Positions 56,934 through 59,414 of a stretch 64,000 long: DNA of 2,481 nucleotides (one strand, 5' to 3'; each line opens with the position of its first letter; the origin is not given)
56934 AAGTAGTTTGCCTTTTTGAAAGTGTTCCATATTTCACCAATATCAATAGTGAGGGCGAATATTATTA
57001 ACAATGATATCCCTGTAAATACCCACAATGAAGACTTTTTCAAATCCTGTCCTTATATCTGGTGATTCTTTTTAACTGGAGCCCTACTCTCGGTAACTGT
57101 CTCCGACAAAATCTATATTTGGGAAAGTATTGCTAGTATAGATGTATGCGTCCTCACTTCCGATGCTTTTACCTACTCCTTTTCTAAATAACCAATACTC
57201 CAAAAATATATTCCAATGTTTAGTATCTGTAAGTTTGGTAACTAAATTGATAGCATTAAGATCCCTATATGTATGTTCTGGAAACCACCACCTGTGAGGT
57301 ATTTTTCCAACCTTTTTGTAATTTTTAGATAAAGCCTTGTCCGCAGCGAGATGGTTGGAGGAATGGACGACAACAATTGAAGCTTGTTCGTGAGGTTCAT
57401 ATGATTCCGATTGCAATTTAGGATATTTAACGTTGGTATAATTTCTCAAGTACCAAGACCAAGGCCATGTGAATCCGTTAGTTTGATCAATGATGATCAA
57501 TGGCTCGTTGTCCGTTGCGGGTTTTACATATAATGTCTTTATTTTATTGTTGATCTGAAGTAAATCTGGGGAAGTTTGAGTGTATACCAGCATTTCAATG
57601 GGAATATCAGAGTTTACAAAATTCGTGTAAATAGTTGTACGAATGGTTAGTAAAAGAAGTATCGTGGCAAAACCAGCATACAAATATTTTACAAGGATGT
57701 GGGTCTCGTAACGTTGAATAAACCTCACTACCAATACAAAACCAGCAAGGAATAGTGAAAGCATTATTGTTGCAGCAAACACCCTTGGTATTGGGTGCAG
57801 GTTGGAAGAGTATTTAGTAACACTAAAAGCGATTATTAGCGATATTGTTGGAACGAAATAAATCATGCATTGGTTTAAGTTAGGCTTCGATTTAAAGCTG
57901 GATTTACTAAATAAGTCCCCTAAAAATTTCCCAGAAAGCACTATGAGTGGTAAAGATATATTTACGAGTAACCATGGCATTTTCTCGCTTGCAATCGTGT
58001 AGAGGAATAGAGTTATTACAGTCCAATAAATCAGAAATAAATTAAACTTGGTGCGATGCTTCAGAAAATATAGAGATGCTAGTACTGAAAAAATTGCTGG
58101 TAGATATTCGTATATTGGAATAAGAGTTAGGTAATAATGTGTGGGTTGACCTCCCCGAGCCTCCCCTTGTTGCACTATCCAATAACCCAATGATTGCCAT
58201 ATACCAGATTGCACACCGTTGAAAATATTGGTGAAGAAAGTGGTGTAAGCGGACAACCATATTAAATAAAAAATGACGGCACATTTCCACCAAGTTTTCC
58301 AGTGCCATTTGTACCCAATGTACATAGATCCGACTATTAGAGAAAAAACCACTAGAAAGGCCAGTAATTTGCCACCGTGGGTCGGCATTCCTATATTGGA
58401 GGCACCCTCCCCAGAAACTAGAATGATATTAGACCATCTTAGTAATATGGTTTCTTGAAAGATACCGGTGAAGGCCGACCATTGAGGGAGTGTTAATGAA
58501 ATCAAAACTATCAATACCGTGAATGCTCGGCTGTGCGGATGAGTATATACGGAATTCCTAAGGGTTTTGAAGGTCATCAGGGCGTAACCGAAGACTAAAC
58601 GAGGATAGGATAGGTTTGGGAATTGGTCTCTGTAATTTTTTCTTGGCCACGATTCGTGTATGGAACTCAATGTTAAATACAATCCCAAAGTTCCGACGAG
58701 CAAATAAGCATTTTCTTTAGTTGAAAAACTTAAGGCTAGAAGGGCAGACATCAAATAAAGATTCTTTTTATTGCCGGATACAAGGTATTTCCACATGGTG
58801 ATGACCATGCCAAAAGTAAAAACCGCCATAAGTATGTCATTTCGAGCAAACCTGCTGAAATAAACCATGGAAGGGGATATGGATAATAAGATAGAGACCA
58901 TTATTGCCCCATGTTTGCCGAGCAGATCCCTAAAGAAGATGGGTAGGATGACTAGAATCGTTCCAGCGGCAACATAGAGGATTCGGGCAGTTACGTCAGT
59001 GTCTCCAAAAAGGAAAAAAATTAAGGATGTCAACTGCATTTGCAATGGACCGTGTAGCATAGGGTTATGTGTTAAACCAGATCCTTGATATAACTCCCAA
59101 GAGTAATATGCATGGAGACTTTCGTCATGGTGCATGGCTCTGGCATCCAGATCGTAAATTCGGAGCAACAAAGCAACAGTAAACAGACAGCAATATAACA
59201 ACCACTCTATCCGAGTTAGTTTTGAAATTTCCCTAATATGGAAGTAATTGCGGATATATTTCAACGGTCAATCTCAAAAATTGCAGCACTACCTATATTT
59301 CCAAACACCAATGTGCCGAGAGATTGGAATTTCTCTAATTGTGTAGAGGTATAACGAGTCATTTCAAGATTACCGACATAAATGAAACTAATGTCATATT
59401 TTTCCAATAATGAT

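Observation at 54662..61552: Function-unknown GT-C membrane module: Chlor_Arch_YYY + TIGR03663 + flippase-like + FAD oxidoreductase operon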

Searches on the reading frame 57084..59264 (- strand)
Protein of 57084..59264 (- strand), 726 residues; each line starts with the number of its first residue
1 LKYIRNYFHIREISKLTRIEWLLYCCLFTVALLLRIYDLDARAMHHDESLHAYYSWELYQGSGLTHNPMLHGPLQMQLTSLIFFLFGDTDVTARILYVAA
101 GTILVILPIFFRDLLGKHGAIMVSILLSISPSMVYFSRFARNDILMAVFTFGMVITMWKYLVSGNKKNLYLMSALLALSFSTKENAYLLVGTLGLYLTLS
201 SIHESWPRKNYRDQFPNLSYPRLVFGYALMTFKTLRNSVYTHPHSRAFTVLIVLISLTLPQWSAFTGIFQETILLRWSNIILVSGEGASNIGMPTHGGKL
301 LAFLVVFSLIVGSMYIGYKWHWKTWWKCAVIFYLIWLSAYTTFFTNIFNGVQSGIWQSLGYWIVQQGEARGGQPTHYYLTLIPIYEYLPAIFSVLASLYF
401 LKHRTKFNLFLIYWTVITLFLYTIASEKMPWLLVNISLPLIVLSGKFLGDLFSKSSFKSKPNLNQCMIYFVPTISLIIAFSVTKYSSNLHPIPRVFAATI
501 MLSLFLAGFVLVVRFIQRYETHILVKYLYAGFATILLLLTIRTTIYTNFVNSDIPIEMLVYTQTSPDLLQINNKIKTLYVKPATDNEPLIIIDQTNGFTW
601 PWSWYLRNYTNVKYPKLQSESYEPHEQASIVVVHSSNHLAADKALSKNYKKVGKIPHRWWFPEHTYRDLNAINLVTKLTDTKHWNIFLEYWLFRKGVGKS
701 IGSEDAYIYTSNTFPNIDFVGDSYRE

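Call 4: search_protein_families(library=pfam, proteins=[window:57084-59264:-], max_evalue=0.01)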
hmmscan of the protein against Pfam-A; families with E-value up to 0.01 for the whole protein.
window:57084-59264:- (726 aa): 1 family
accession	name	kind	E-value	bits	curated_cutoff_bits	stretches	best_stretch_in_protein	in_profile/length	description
PF13231.12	PMT_2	-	2.4e-12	47.8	26.1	1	71-209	2-140/160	Dolichyl-phosphate-mannose-protein mannosyltransferase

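Call 5: search_protein_families(library=ncbifam, proteins=[window:57084-59264:-], max_evalue=0.01)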
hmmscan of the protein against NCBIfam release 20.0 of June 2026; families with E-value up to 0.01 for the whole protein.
window:57084-59264:- (726 aa): 1 family
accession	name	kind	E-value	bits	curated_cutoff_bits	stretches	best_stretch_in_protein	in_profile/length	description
TIGR03663.1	TIGR03663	subfamily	2.9e-73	247.3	126.25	2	25-194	5-174/435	flippase activity-associated protein Agl23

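Call 16: find_homologous_proteins(query=window:57084-59264:-, max_evalue=0.00001)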
Query window:57084-59264:- (726 aa): 1893 proteins with E <= 0.00001 among 8000 candidates; the best 120 are listed.
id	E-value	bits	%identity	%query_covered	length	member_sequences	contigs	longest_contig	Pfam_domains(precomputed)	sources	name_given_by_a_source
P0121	0.0e+0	1618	98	100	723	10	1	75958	PF13231.13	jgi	jgi:predicted membrane-bound mannosyltransferase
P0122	0.0e+0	1463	88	100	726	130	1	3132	PF13231.13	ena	-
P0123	0.0e+0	1433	86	100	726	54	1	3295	PF13231.13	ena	-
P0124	0.0e+0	1386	83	98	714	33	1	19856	PF13231.13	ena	-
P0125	0.0e+0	1066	64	98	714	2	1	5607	PF13231.13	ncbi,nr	ncbi:TIGR03663 family protein [Chloroflexi bacterium]|nr:TIGR03663 family protein [Chloroflexota bac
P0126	0.0e+0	1058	64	99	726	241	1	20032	PF13231.13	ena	-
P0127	0.0e+0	1050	63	98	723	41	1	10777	PF13231.13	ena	-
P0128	0.0e+0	1050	66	94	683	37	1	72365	PF13231.13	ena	-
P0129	0.0e+0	1042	62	100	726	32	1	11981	PF13231.13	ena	-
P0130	0.0e+0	1023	63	95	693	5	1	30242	PF13231.13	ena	-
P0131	0.0e+0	1012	64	94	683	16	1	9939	PF13231.13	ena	-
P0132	1.4e-242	825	51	98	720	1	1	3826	PF13231.13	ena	-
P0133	1.4e-230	786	50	95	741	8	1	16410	PF13231.13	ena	-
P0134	2.5e-227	775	50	95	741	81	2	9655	PF13231.13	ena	-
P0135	2.2e-220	752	49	98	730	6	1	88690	PF13231.13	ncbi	-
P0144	3.2e-201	689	46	95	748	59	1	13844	PF13231.13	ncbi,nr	ncbi:MAG: TIGR03663 family protein [SAR202 cluster bacterium]|nr:TIGR03663 family protein [SAR202 cl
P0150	8.6e-198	677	44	99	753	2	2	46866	PF13231.13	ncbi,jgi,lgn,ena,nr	ncbi:MAG: TIGR03663 family protein [Chloroflexi bacterium]|nr:TIGR03663 family protein [Chloroflexot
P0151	8.9e-198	677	44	97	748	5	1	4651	PF13231.13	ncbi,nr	ncbi:MAG: TIGR03663 family protein [Chloroflexi bacterium]|nr:TIGR03663 family protein [Chloroflexot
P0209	1.7e-189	650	41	98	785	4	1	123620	PF13231.13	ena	-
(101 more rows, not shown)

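Call 27: search_solved_structures(query=A2, max_evalue=1)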
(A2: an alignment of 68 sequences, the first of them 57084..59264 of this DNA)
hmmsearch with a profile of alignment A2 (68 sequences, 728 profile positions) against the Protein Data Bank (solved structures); distinct sequences matched with E-value up to 1: 1.
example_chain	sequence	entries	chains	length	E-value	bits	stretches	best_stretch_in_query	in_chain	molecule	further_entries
4leo_A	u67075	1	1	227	0.82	10.9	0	402-436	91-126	RG7116 Fab heavy chain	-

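Call 33: predict_structure(alignment_id=A2)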
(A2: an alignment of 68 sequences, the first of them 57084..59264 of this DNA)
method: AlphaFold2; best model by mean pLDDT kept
length: 726 residues; sequences in the alignment: 68
mean_pLDDT: 84.2   pTM: 0.88
mean pLDDT of the five models: 84.2, 83.3, 80.9, 79.6, 75.7
residues with pLDDT >= 90: 321; 70-90: 305; 50-70: 77; < 50: 23
segments of 3 or more residues with pLDDT < 50: 1-13, 342-351
pLDDT, mean of each block of 10 residues (from residue 1): 36 70 96 93 83 88 64 82 92 94 96 94 97 89 92 97 95 96 90 94 71 62 74 71 80 94 88 83 79 84 91 92 95 87 48 72 69 74 91 93 93 96 73 91 96 74 90 92 93 93 90 78 86 95 89 66 82 85 69 84 89 85 77 91 89 85 71 85 90 80 87 86 79
secondary structure, 60 per line:
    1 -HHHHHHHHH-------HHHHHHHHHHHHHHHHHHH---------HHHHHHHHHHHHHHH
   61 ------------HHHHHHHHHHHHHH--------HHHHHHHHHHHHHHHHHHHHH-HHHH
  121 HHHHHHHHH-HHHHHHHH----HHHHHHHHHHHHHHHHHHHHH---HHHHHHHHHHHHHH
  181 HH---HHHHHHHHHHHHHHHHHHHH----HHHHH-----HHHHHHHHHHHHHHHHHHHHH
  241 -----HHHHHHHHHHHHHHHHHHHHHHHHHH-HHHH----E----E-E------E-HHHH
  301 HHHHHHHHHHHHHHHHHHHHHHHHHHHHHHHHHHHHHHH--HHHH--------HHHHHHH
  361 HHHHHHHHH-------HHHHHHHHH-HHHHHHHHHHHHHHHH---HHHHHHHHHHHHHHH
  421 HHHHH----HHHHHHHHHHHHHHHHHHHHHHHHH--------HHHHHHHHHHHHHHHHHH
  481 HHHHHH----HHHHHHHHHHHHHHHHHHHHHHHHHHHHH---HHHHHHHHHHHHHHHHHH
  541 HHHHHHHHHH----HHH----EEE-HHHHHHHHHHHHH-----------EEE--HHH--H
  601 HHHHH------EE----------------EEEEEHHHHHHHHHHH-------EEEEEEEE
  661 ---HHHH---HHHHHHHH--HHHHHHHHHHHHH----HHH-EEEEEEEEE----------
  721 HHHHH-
elements in order (helices of 4 or more, strands of 3 or more residues): H2-10 H18-36 H46-60 H73-86 H95-115 H117-129 H131-138 H143-163 H167-182 H186-205 H210-214 H220-240 H246-271 H273-276 H297-339 H342-345 H354-369 H377-385 H387-402 H406-425 H430-454 H463-486 H491-519 H523-550 E562-564 H566-578 E590-592 H600-605 E630-634 H635-645 E653-660 H664-667 H671-678 H681-693 E702-710 H721-725

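Call 35: fold_search(model_id=the predicted structure, library=pdb)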
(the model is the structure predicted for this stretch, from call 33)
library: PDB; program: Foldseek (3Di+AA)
matches with E <= 10: 306; with E <= 0.001: 18
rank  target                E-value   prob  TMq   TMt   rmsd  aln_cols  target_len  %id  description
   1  8b6l_I                7.3e-07  1.00  0.37  0.39  16.3       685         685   10  Subtomogram average of the human Sec61-TRAP-OSTA-translocon (released 2022-12-07)
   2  7e9s_A                7.9e-07  1.00  0.40  0.34  16.4       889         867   12  Archaeal oligosaccharyltransferase AglB from Archaeoglobus fulgidus in complex with an inhibitory peptide and a dolich (released 2021-09-08)
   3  5f15                  1.8e-06  1.00  0.43  0.56  12.0       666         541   14  Crystal Structure of ArnT from Cupriavidus metallidurans bound to Undecaprenyl phosphate (released 2016-02-17)
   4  5gmy_A                1.9e-06  1.00  0.40  0.35  16.3       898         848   11  Crystal structure of the Archaeoglobus fulgidus oligosaccharyltransferase (O29867_ARCFU) tethered with an acceptor pep (released 2017-02-01)
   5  3wak                  2.5e-06  1.00  0.42  0.36  16.4       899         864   12  Crystal structure of the Archaeoglobus fulgidus oligosaccharyltransferase (O29867_ARCFU) in the apo form (released 2013-10-30)
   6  5ezm                  3.1e-06  1.00  0.38  0.48  13.3       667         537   14  Crystal Structure of ArnT from Cupriavidus metallidurans in the apo state (released 2016-02-17)
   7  9n9j_I                7.5e-06  1.00  0.39  0.40  14.6       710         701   11  Structure of a GRP94 folding intermediate engaged with a CCDC134- and FKBP11-bound secretory translocon (released 2025-11-19)
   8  3waj                  8.8e-06  1.00  0.37  0.35  16.9       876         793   12  Crystal structure of the Archaeoglobus fulgidus oligosaccharyltransferase (O29867_ARCFU) complex with Zn and sulfate (released 2013-10-30)
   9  8pn9_A                4.1e-05  1.00  0.39  0.43  13.5       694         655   10  Structure of human oligosaccharyltransferase OST-A complex bound to NGI-1 (released 2024-05-08)
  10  6ezn_F                9.8e-05  1.00  0.41  0.46  13.0       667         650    9  Cryo-EM structure of the yeast oligosaccharyltransferase (OST) complex (released 2018-01-17)
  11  7oci_F                1.1e-04  1.00  0.39  0.44  13.1       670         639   10  Cryo-EM structure of yeast Ost6p containing oligosaccharyltransferase complex (released 2022-02-16)
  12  6s7o_A                1.4e-04  1.00  0.39  0.43  13.6       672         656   10  Cryo-EM structure of human oligosaccharyltransferase complex OST-A (released 2019-12-18)
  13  9i5k_A                1.4e-04  1.00  0.30  0.42  12.6       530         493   14  Structure of the Chaetomium thermophilum Pmt4 homodimer (C2 symmetry) (released 2025-12-24)
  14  8age_A                2.4e-04  1.00  0.37  0.42  13.8       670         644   10  Structure of yeast oligosaccharylransferase complex with acceptor peptide bound (released 2022-12-07)
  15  8agb_A                2.4e-04  1.00  0.36  0.40  15.1       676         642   10  Structure of yeast oligosaccharylransferase complex with lipid-linked oligosaccharide bound (released 2022-12-07)
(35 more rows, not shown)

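Call 44: search_dna_similar(query=window:57084-59264:-, collection=plasmids, mode=protein, max_evalue=0.00001, max_rows=20)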
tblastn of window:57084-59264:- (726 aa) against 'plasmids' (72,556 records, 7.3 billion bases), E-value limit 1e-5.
Records with a match: 1; places in all: 1; records where one place covers at least 80% of the query: 0.
Best place of each record, by identity: <60% 1.
By first word of the organism name: Halogeometricum 1.
By predicted mobility (MOB-suite, as given by PLSDB): non-mobilizable 1.
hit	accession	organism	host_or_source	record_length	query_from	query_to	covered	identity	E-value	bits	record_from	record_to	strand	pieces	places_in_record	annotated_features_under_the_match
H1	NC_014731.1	Halogeometricum borinquense DSM 11551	-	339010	30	185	21%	29.6%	1e-12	79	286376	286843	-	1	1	flippase activity-associated protein Agl23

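Call 46: get_annotated_region(hit=H1, flank=12000)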
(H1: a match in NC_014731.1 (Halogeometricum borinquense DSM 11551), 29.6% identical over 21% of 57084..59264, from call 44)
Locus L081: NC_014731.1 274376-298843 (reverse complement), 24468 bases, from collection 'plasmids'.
description: Halogeometricum borinquense DSM 11551 plasmid pHBOR02, complete sequence
organism: Halogeometricum borinquense DSM 11551 (NCBI taxid 469382)
taxonomy: Archaea; Euryarchaeota; Halobacteria; Halobacteriales; Haloferacaceae; Halogeometricum; Halogeometricum borinquense; Halogeometricum borinquense DSM 11551
host: -; source: -; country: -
typing (MOB-suite, as given by PLSDB): non-mobilizable
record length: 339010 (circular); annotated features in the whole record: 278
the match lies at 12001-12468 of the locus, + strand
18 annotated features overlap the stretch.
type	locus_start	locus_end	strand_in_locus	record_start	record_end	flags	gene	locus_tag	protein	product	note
CDS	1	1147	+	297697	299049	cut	-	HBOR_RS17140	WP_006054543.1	MmgE/PrpD family protein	-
CDS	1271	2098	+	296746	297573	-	-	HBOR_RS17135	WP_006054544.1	phosphosulfolactate synthase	-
CDS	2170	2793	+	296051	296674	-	-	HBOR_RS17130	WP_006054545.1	histidine phosphatase family protein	-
CDS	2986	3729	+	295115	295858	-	-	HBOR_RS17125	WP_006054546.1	IclR family transcriptional regulator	GO:0006355 - regulation of DNA-templated transcription [Evidence IEA]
CDS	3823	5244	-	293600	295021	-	-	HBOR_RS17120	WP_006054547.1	PKD domain-containing protein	-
CDS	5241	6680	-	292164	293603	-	-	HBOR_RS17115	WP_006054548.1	PKD domain-containing protein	-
CDS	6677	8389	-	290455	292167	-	-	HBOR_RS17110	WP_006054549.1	glycosyl hydrolase family 18 protein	GO:0005975 - carbohydrate metabolic process [Evidence IEA]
CDS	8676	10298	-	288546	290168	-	-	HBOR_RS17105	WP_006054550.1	glycosyl hydrolase family 18 protein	GO:0005975 - carbohydrate metabolic process [Evidence IEA]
CDS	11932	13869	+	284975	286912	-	-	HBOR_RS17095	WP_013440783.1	flippase activity-associated protein Agl23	-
CDS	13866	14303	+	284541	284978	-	-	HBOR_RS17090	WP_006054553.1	GtrA family protein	GO:0000271 - polysaccharide biosynthetic process [Evidence IEA]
CDS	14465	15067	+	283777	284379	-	-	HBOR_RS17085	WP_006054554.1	helix-turn-helix domain-containing protein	-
CDS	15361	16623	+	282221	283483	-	-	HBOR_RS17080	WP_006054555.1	alkyl sulfatase dimerization domain-containing protein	-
CDS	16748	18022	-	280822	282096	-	-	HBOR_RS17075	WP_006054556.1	MFS transporter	GO:0055085 - transmembrane transport [Evidence IEA]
CDS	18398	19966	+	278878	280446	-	-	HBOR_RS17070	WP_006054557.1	aldehyde dehydrogenase family protein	-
CDS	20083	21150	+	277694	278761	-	-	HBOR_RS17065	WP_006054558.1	zinc-dependent alcohol dehydrogenase family protein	-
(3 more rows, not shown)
